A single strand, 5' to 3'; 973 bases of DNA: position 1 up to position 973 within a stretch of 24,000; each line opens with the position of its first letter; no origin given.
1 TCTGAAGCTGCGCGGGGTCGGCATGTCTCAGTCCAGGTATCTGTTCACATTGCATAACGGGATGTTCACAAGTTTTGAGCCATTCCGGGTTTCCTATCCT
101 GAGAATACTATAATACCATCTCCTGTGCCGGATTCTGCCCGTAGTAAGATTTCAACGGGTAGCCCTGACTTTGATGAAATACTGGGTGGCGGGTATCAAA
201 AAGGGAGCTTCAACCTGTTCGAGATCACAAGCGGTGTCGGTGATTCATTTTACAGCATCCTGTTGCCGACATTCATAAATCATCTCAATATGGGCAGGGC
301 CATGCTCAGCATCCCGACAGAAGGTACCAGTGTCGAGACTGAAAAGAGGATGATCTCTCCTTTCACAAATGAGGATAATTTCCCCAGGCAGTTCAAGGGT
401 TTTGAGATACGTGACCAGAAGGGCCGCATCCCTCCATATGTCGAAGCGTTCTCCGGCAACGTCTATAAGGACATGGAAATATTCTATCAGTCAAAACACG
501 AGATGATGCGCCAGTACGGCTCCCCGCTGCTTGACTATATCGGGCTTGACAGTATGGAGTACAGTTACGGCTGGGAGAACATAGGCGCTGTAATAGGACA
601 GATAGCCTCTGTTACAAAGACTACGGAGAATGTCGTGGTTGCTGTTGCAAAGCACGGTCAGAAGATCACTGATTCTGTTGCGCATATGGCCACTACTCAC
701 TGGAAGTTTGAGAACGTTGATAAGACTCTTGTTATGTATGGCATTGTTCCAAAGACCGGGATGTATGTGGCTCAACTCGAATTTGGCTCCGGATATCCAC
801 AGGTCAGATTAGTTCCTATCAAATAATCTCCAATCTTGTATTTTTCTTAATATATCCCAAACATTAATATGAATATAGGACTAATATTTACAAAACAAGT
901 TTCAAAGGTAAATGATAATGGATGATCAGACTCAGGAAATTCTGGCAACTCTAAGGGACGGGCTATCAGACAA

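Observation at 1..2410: P-loop-dead KaiC-like domains paired or fused with receiver domains next to the archaellum motor genes: candidate undescribed motility-control module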

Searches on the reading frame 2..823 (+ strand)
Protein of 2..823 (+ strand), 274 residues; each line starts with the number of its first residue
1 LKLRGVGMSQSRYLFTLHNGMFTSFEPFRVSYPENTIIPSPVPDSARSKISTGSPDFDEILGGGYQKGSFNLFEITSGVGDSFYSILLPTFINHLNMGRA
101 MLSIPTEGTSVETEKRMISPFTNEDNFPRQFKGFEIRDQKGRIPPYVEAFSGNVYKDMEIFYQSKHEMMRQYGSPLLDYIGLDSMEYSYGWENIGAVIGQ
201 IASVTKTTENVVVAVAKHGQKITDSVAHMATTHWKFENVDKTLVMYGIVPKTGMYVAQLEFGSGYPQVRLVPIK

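Call 6: search_protein_families(library=pfam, proteins=[window:2-823:+], max_evalue=0.1)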
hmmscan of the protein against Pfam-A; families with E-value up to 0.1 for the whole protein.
window:2-823:+ (274 aa): 2 families
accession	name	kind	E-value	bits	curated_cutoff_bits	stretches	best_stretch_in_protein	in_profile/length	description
PF20440.3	GvpD_bR2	-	2.8e-06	27.5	27.9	1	46-109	8-73/254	GvpD basic region 2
PF05625.17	PAXNEB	-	0.00063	19.3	28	1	41-91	10-58/366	PAXNEB protein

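Call 8: search_protein_families(library=ncbifam, proteins=[window:2-823:+], max_evalue=0.1)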
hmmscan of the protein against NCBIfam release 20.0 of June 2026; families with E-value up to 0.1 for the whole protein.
window:2-823:+ (274 aa): 7 families
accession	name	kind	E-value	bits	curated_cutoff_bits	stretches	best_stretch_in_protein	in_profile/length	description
NF006799.0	PRK09302.1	equivalog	0.0013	17.4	408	1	45-93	250-295/515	circadian clock protein KaiC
NF006861.0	PRK09361.1-1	equivalog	0.003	17.1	278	1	48-124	3-77/235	DNA repair and recombination protein RadB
TIGR00416.1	sms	equivalog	0.02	13.7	403.05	1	45-91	71-115/454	DNA repair protein RadA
NF053696.1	GlyAclTfGlsBBct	equivalog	0.034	13.2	300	1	88-162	195-270/303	glycine N(alpha)-acyltransferase GlsB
NF004723.0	PRK06067.1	subfamily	0.047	13.2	194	1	48-118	14-82/243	flagellar accessory protein FlaH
TIGR03881.1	KaiC_arch_4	hypoth_equivalog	0.048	13.3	247.8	1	49-107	2-58/231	KaiC domain-containing protein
TIGR03877.1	thermo_KaiC_1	hypoth_equivalog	0.096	12.2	307.25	0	49-117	3-69/238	KaiC domain-containing protein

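Call 9: find_homologous_proteins(query=window:2-823:+)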
Query window:2-823:+ (274 aa): 32 proteins with E <= 0.001 among 418 candidates.
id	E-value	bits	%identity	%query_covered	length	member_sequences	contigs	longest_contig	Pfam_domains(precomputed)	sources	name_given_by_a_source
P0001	1.1e-170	584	95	100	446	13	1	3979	PF06745.20,PF07088.17,PF20440.4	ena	-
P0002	1.2e-168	577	93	100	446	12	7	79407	PF06745.20,PF07088.17,PF20440.4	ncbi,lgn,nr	ncbi:MAG: hypothetical protein PWP14_1786 [Methanolobus sp.]|nr:hypothetical protein [Methanolobus s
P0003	3.0e-165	566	92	100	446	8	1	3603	PF06745.20,PF07088.17,PF20440.4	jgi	jgi:predicted ATP-dependent serine protease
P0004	6.5e-152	522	83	100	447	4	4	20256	PF06745.20,PF07088.17,PF20440.4,PF00004.36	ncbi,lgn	-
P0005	3.5e-149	513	81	100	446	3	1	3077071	PF06745.20,PF07088.17,PF20440.4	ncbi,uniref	ncbi:gas vesicle protein GvpD P-loop domain-containing protein [Methanolobus sp. ZRKC4]|uniref:gas v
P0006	8.4e-149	512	81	100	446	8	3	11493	PF06745.20,PF07088.17,PF20440.4,PF13401.13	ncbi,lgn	-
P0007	2.7e-143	494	78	100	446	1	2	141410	PF06745.20,PF07088.17,PF20440.4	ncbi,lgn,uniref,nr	ncbi:gas vesicle protein GvpD P-loop domain-containing protein [Methanolobus profundi]|uniref:RecA-s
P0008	4.8e-143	493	78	100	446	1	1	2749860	PF06745.20,PF07088.17,PF20440.4,PF13401.13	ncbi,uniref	ncbi:gas vesicle protein GvpD P-loop domain-containing protein [Methanolobus sp. ZRKC3]|uniref:RAD55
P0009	1.6e-142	492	77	100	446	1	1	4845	PF06745.20,PF07088.17,PF20440.4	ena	-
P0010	2.8e-142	491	76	100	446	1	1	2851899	PF06745.20,PF07088.17,PF20440.4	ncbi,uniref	ncbi:gas vesicle protein GvpD P-loop domain-containing protein [Methanolobus sp. WCC4]|uniref:RAD55 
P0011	2.8e-142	491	76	100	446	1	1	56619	PF06745.20,PF07088.17,PF20440.4,PF13401.13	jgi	jgi:KaiC/GvpD/RAD55 family RecA-like ATPase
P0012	2.5e-141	488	78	100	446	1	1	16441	PF06745.20,PF07088.17,PF20440.4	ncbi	-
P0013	2.7e-141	488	76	100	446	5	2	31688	PF06745.20,PF07088.17,PF20440.4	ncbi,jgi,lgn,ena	-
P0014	3.7e-141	487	76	100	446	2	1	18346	PF06745.20,PF07088.17,PF20440.4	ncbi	-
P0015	1.2e-140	485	77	100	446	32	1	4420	PF06745.20,PF07088.17,PF20440.4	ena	-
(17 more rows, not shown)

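Call 19: find_related_loci(query=A1, collection=genome_contigs, flank=10000)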
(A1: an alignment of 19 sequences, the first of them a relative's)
Query A1 (446 aa) in genome_contigs; peptide patterns used: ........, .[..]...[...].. (x = any residue, [..] = any of these).
66 stretches matched a pattern; 37 encode a relative of the query (tblastn E <= 1e-3); 36 distinct loci.
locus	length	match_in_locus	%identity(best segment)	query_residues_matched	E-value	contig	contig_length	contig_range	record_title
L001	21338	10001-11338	96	1-446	0e+0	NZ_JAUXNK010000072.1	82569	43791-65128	MAG: Methanolobus sp. isolate C1_concoct.bin.76 C1_k141_49020, whole genome shotgun sequence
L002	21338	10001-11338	93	1-446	0e+0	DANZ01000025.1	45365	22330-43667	MAG TPA_asm: Methanolobus sp. UBA474 UBA474_contig_20685, whole genome shotgun sequence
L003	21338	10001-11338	93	1-446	0e+0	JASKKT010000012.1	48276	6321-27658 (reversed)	MAG: Methanolobus sp. isolate DJKA59_ANT-F21_bin.26 scaffold_106, whole genome shotgun sequence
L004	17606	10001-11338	84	1-446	0e+0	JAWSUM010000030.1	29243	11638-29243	MAG: Methanolobus sp. isolate B4G8CH4-11 NODE_405_length_29243_cov_5.902837, whole genome shotgun sequence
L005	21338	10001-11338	84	1-446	0e+0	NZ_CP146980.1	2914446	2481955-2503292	Methanolobus sp. ZRKC2 chromosome, complete genome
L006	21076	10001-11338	82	1-446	0e+0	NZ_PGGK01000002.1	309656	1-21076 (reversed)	Methanolobus halotolerans strain SY-01 SY01_2_length_309656, whole genome shotgun sequence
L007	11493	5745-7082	83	1-446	0e+0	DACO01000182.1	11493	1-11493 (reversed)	MAG TPA_asm: Methanolobus sp. UBA118 UBA118_contig_3064, whole genome shotgun sequence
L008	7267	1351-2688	83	1-446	0e+0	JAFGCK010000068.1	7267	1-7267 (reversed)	MAG: Methanosarcinaceae archaeon isolate Zod_Metabat.1106 k87_4199014, whole genome shotgun sequence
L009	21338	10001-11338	77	1-446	0e+0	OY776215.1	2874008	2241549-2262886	MAG: uncultured Methanolobus sp. isolate 56865bd2-6141-42f0-955c-5236203a12ea genome assembly, chromosome: 1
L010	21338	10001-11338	77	1-446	0e+0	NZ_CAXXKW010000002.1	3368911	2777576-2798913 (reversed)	MAG: uncultured Methanolobus sp. isolate 63462039-51cf-4655-9c85-af1f4e349c88 contig_2, whole genome shotgun sequence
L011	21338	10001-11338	77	1-446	0e+0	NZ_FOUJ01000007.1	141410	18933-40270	Methanolobus profundi strain Mob M, whole genome shotgun sequence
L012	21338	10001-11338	77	1-446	0e+0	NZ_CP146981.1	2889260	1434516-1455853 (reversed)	Methanolobus sp. WCC5 chromosome, complete genome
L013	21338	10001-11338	76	1-446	0e+0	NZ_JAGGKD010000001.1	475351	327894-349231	Methanolobus bombayensis strain DSM 7082 Ga0451168_01, whole genome shotgun sequence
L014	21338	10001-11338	76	1-446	0e+0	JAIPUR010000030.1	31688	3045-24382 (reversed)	MAG: Methanosarcinaceae archaeon isolate SBSPR1A Scaffold_30_clean, whole genome shotgun sequence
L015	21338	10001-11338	76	1-446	0e+0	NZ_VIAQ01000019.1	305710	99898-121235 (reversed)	Methanolobus vulcani strain B1d Joined_contig_3, whole genome shotgun sequence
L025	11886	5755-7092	70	1-446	0e+0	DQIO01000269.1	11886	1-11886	MAG TPA_asm: Methanosarcinaceae archaeon isolate HMMV2 LBLEPAFP_66, whole genome shotgun sequence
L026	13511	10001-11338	70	1-446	0e+0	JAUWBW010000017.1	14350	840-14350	MAG: Methanosarcinaceae archaeon isolate CSMAG_2122 CSMAG_2122_k141_831631_length_14350_cov_24.6977, whole genome shotgu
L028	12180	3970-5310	68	1-446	0e+0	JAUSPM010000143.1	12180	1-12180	MAG: Methanosarcinaceae archaeon isolate E21_metabat.bin.6 E21_k141_307554, whole genome shotgun sequence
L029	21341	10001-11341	67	1-446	0e+0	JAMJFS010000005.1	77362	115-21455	MAG: Methanosarcinaceae archaeon isolate B4-05 NODE_5_length_77362_cov_30.255320, whole genome shotgun sequence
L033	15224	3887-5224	85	1-446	0e+0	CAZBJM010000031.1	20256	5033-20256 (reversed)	MAG TPA_asm: uncultured Methanosarcinales archaeon isolate SRP263991_co6_497 genome assembly, contig: NODE_2485_length_2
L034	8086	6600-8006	34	2-445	2e-76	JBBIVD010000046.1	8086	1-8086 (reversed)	MAG: Candidatus Bathyarchaeota archaeon isolate PLS170224_bin_69 NODE_2336_length_8086_cov_3.593948, whole genome shotgu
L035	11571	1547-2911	24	8-445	7e-30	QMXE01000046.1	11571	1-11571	MAG: Candidatus Bathyarchaeota archaeon isolate B71_G16 B71_Guay16_scaffold_03907, whole genome shotgun sequence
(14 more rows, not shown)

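Call 22: search_protein_families(library=pfam, proteins=[L001:7215-9989:+, L001:10001-11338:+, L001:6641-6988:-, L001:6183-6599:-, L001:5314-6102:-, L001:4159-5109:+, L001:2779-4092:-, L001:1658-2755:+, L001:946-1680:+], max_evalue=0.001)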
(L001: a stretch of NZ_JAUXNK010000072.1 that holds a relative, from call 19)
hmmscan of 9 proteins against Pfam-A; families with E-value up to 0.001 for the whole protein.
L001:7215-9989:+ (925 aa): 3 families
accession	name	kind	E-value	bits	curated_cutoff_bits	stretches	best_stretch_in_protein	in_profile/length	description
PF01411.24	tRNA-synt_2c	-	3.4e-135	452.2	30.3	1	62-603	1-552/552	tRNA synthetases class II (A)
PF07973.19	tRNA_SAD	-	8.2e-13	48.6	24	1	702-744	1-44/44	Threonyl and Alanyl tRNA synthetase second additional domain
PF02272.25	DHHA1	-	4.3e-11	43.6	25.9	1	819-913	2-95/102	DHHA1 domain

L001:10001-11338:+ (446 aa): 5 families
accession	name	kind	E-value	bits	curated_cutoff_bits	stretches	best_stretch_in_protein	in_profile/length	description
PF07088.17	GvpD_P-loop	-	3.6e-19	69.8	24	2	6-59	1-54/189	GvpD gas vesicle protein, P-loop domain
PF06745.19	ATPase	-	1.8e-09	37.7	26.6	1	71-191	100-221/231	KaiC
PF20440.3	GvpD_bR2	-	8.9e-06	25.8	27.9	0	218-281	8-73/254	GvpD basic region 2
PF13401.12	AAA_22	-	0.00015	22.5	27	1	16-133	6-116/130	AAA domain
PF05625.17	PAXNEB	-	0.00091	18.8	28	0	213-263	10-58/366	PAXNEB protein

L001:6641-6988:- (115 aa): 0 families

L001:6183-6599:- (138 aa): 0 families

L001:5314-6102:- (262 aa): 1 family
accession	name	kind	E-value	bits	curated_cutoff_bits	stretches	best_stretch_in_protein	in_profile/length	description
PF01975.23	SurE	-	1.9e-52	178.2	22.1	1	5-198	1-186/189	Survival protein SurE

L001:4159-5109:+ (317 aa): 3 families
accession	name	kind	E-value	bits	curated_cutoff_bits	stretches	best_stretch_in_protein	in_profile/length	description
PF04055.27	Radical_SAM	-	7e-37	127.6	29.5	1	29-186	1-165/166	Radical SAM superfamily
PF06463.18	Mob_synth_C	-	2.3e-18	66.8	37.4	1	196-288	3-101/128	Molybdenum Cofactor Synthesis C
PF13353.11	Fer4_12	-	1.8e-05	25.5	22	1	33-92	13-72/137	4Fe-4S single cluster domain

L001:2779-4092:- (437 aa): 3 families
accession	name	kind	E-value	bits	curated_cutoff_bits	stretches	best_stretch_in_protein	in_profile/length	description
PF07685.20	GATase_3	-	1.4e-33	116.6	27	1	238-420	1-192/196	CobB/CobQ-like glutamine amidotransferase domain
PF01656.29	CbiA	-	2.7e-19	69.8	25.4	1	6-185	2-122/125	CobQ/CobB/MinD/ParA nucleotide binding domain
PF13500.12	AAA_26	-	9.4e-19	68.5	27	1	3-180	1-195/198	AAA domain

L001:1658-2755:+ (366 aa): 1 family
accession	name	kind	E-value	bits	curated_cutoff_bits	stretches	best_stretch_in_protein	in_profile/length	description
PF04104.19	DNA_primase_lrg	-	6e-35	121.3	22.4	1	142-332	3-217/266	Eukaryotic and archaeal DNA primase, large subunit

L001:946-1680:+ (245 aa): 2 families
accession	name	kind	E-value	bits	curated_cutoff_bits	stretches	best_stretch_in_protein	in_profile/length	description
PF00705.23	PCNA_N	-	9.4e-16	58.1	20.3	1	2-100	2-102/127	Proliferating cell nuclear antigen, N-terminal domain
PF02747.20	PCNA_C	-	6.7e-08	33.2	23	1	122-240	2-127/128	Proliferating cell nuclear antigen, C-terminal domain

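Call 25: search_protein_families(library=pfam, proteins=[L029:11353-13215:-, L029:13178-14119:-, L029:17180-18127:+, L025:9221-10273:+, L034:6600-8006:+, L035:1547-2911:+], max_evalue=0.001)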
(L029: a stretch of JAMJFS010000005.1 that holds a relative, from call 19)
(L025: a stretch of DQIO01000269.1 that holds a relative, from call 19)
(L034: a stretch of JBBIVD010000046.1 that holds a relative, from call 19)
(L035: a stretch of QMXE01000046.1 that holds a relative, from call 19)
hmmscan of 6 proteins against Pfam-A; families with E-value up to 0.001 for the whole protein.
L029:11353-13215:- (620 aa): 10 families
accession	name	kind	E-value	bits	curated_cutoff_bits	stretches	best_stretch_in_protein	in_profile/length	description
PF02518.31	HATPase_c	-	1.1e-30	106.7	26.4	1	498-609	2-110/111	Histidine kinase-, DNA gyrase B-, and HSP90-like ATPase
PF00512.31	HisKA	-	1.9e-14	53.9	26.9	1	388-447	2-61/66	His Kinase A (phospho-acceptor) domain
PF13426.13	PAS_9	-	2.7e-12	47.3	27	1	281-380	2-103/103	PAS domain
PF00672.30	HAMP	-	6.1e-12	46.1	25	1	205-252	5-52/53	HAMP domain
PF00989.32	PAS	-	1.3e-11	45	22.6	1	272-329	3-60/113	PAS fold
PF13188.13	PAS_8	-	3.4e-08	33.5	21.8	1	271-325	2-53/65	PAS domain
PF17203.10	sCache_3_2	-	7.8e-08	32.9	28.4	1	56-178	5-136/140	Single cache domain 3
PF08448.16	PAS_4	-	1.5e-05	25.6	23.1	1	277-337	2-62/110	PAS fold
PF13589.12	HATPase_c_3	-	0.00016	22.2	25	1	503-579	4-80/137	Histidine kinase-, DNA gyrase B-, and HSP90-like ATPase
PF08447.18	PAS_3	-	0.00031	21.4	25.6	0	294-351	3-63/89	PAS fold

L029:13178-14119:- (313 aa): 1 family
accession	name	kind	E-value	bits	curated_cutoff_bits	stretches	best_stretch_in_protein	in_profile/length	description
PF12974.12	Phosphonate-bd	-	1.5e-57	195.2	27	1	54-295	1-242/242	ABC transporter, phosphonate, periplasmic substrate-binding protein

L029:17180-18127:+ (316 aa): 3 families
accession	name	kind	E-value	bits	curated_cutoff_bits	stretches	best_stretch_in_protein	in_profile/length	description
PF14537.11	Cytochrom_c3_2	-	2.3e-11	44.4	25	1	150-225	3-79/79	Cytochrome c3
PF14522.11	Cytochrome_C7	-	1.2e-09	38.2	24.8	1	129-183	12-67/67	Cytochrome c7 and related cytochrome c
PF02085.21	Cytochrom_CIII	-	6.2e-05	23.7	22.9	1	190-251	19-84/101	Class III cytochrome C family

L025:9221-10273:+ (351 aa): 8 families
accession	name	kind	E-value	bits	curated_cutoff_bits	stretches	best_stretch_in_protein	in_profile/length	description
PF01170.24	UPF0020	-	2.7e-29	102.7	22.3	1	177-343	2-195/197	RMKL-like, methyltransferase domain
PF01555.25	N6_N4_Mtase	-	2.4e-07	31.4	26.7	0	184-238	163-216/221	DNA methylase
PF13847.12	Methyltransf_31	-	1.8e-06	28.1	27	1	202-316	2-113/145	Methyltransferase domain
PF13649.12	Methyltransf_25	-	7.8e-06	26.9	27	1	208-307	2-96/97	Methyltransferase domain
PF08241.18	Methyltransf_11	-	2e-05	25.6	21.2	1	210-311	3-94/95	Methyltransferase domain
PF11599.14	AviRa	-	2.7e-05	24.2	25.7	0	191-246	39-98/232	RRNA methyltransferase AviRa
PF02926.22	THUMP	-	0.00049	20.9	20.6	1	83-154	2-75/84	THUMP domain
PF03602.21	Cons_hypoth95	-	0.00099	19.3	24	0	203-286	41-131/182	Conserved hypothetical protein 95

L034:6600-8006:+ (469 aa): 5 families
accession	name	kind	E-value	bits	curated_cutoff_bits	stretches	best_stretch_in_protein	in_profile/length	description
PF06745.19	ATPase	-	8.7e-20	71.5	26.6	1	15-209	21-220/231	KaiC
PF07088.17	GvpD_P-loop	-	2.2e-15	57.5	24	1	12-174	9-176/189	GvpD gas vesicle protein, P-loop domain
PF20440.3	GvpD_bR2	-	1.2e-13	51.6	27.9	1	231-468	3-252/254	GvpD basic region 2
PF13191.12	AAA_16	-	4.7e-05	24.4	32.6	1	9-51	16-62/167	AAA ATPase domain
PF20720.3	nSTAND3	-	0.00018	21.7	27.2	1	15-58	19-61/155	Novel STAND NTPase 3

L035:1547-2911:+ (455 aa): 5 families
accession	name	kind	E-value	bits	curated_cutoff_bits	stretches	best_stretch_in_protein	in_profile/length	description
PF06745.19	ATPase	-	2.6e-49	168.1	26.6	1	1-205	10-221/231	KaiC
PF13481.12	AAA_25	-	1.8e-07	31.4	27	1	6-117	29-158/195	AAA domain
PF20440.3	GvpD_bR2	-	3.4e-07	30.5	27.9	0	347-453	150-251/254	GvpD basic region 2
PF03796.21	DnaB_C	-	5.1e-06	26.5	27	1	5-56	14-65/255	DnaB-like helicase C terminal domain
PF07088.17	GvpD_P-loop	-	0.00034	21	24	0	8-184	8-186/189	GvpD gas vesicle protein, P-loop domain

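Call 49: predict_structure(alignment_id=A1)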
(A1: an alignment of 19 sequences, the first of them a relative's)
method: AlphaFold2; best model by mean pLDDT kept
length: 446 residues; sequences in the alignment: 19
mean_pLDDT: 57.4   pTM: 0.45
mean pLDDT of the five models: 57.4, 54.4, 53.9, 48.0, 47.5
residues with pLDDT >= 90: 0; 70-90: 141; 50-70: 149; < 50: 156
segments of 3 or more residues with pLDDT < 50: 1-28, 51-58, 140-167, 169-217, 249-259, 410-416, 422-427, 431-440
pLDDT, mean of each block of 10 residues (from residue 1): 30 28 36 63 71 48 57 81 82 76 64 70 79 71 30 33 43 32 25 25 30 48 60 65 63 41 54 69 63 63 75 76 81 82 73 73 74 67 65 68 63 45 48 45 49
secondary structure, 60 per line:
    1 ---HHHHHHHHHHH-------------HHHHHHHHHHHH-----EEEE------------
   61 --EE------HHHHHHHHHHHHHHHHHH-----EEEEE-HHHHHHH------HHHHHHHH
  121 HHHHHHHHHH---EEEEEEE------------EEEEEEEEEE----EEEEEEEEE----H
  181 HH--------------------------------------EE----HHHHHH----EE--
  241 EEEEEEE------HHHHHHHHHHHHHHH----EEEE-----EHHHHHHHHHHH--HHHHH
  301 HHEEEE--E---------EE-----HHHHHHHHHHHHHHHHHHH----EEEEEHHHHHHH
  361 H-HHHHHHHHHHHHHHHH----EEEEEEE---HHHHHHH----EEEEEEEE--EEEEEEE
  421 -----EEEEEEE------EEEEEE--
elements in order: H4-14 H28-39 E45-48 H71-88 E94-98 H100-106 H113-130 E134-140 E153-162 E167-175 H227-232 E241-247 H254-268 E273-276 H283-293 H296-302 E303-306 H326-344 E349-353 H354-361 H363-378 E383-389 H393-399 E404-411 E414-420 E426-432 E439-444

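Call 57: fold_search(model_id=the predicted structure, library=pdb)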
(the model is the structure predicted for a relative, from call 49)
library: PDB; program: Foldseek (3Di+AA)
matches with E <= 10: 1602; with E <= 0.001: 598
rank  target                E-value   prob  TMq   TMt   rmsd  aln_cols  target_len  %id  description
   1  4ijm_B                9.1e-14  1.00  0.36  0.33  22.1       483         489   15  Crystal structure of circadian clock protein KaiC A422V mutant (released 2013-02-13)
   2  8zn6_I                9.7e-14  1.00  0.36  0.35  22.0       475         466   15  Crystal Structure of Designed Clock Protein KaiC (released 2025-04-16)
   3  3k0c_E                1.0e-13  1.00  0.36  0.33  22.2       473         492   16  Crystal structure of the phosphorylation-site double mutant S431A/T432E of the KaiC circadian clock protein (released 2010-03-31)
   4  3k0a_D                1.2e-13  1.00  0.36  0.33  22.2       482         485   13  Crystal structure of the phosphorylation-site mutant S431A of the KaiC circadian clock protein (released 2010-03-31)
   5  4ijm_E                1.2e-13  1.00  0.35  0.32  22.1       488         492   14  Crystal structure of circadian clock protein KaiC A422V mutant (released 2013-02-13)
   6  3k0c_D                1.3e-13  1.00  0.36  0.33  22.2       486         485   13  Crystal structure of the phosphorylation-site double mutant S431A/T432E of the KaiC circadian clock protein (released 2010-03-31)
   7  7s66_A                1.5e-13  1.00  0.36  0.34  22.4       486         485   13  Extended conformation of nighttime state KaiC (released 2021-09-22)
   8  3k0c_C                1.5e-13  1.00  0.36  0.34  22.1       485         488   14  Crystal structure of the phosphorylation-site double mutant S431A/T432E of the KaiC circadian clock protein (released 2010-03-31)
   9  7s65_B                2.1e-13  1.00  0.36  0.35  21.5       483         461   12  Compressed conformation of nighttime state KaiC (released 2021-09-22)
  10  8zn5_F                2.1e-13  1.00  0.35  0.35  21.1       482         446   14  Crystal Structure of Designed Clock Protein KaiC (released 2025-04-16)
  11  4ijm_A                2.2e-13  1.00  0.36  0.32  22.4       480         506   15  Crystal structure of circadian clock protein KaiC A422V mutant (released 2013-02-13)
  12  9ofh_A                2.2e-13  1.00  0.36  0.34  21.5       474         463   14  Extended conformation of dusk state KaiC (released 2025-05-14)
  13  7dyj_B                2.4e-13  1.00  0.36  0.35  21.6       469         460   12  Crystal Structure of Cyanobacterial Circadian Clock Protein KaiC (released 2022-04-27)
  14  7x1y_A                2.8e-13  1.00  0.36  0.35  21.9       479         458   14  Structure of the phosphorylation-site double mutant S431A/T432A of the KaiC circadian clock protein (released 2023-04-26)
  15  3k0f_D                3.0e-13  1.00  0.36  0.33  22.3       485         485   13  Crystal structure of the phosphorylation-site double mutant T426A/T432A of the KaiC circadian clock protein (released 2010-03-31)
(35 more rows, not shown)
